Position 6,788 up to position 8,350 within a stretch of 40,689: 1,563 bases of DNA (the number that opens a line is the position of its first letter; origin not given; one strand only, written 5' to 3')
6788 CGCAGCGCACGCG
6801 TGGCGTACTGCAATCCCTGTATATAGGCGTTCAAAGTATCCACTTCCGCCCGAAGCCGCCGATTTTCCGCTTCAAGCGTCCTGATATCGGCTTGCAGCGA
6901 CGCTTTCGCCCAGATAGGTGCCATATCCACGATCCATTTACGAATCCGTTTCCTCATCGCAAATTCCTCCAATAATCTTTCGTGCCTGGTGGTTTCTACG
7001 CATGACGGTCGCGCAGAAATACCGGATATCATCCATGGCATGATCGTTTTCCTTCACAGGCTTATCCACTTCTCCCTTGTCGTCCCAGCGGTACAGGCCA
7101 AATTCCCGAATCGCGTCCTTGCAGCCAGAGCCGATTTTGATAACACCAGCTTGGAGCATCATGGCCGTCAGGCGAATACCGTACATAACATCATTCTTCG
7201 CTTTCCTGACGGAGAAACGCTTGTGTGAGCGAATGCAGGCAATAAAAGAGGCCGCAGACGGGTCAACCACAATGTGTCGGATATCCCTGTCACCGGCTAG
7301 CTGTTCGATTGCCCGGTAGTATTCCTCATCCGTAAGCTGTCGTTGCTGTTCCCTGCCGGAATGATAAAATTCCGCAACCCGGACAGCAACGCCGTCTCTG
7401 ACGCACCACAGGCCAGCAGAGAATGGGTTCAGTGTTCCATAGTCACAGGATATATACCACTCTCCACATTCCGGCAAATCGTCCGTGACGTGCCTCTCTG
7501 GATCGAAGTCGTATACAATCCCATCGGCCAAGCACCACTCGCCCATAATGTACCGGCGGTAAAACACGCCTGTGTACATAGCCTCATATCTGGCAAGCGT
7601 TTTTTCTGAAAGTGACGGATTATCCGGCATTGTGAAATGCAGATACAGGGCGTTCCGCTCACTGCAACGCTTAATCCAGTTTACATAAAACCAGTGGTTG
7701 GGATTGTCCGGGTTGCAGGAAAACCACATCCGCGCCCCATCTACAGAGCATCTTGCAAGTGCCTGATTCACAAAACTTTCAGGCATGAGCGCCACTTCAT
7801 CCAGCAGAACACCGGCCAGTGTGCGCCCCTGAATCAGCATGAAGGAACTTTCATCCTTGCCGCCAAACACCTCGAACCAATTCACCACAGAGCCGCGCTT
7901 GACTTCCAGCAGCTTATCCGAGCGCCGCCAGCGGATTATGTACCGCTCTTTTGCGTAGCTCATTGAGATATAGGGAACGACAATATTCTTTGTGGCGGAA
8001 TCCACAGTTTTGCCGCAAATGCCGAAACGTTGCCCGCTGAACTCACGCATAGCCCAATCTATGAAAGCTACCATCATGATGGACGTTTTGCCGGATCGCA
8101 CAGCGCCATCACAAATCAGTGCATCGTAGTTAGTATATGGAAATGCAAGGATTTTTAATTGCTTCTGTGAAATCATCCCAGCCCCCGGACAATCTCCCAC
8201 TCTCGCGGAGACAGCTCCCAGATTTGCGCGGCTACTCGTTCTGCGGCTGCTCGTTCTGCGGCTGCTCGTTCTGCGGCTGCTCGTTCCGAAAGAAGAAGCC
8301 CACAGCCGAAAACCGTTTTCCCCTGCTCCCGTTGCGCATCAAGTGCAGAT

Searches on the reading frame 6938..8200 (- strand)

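Call 67: search_protein_families(library=phrogs, proteins=[window:6938-8200:-], max_evalue=0.00001)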
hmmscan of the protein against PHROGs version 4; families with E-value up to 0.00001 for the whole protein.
window:6938-8200:- (420 aa): 6 families
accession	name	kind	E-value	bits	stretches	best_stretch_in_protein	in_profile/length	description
phrog_2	-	head and packaging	7.7e-49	168.1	1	12-404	268-598/807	terminase large subunit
phrog_10250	-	head and packaging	1.3e-39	137.3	1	206-405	2-221/228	terminase large subunit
phrog_5653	-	head and packaging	4.6e-20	73.2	1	220-405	1-186/199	terminase large subunit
phrog_6672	-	head and packaging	2.4e-15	57.3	1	284-406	13-136/145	terminase large subunit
phrog_979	-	head and packaging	6.3e-12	46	1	11-177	155-315/642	terminase large subunit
phrog_3717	-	head and packaging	7e-06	26.7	1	156-256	156-260/277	terminase large subunit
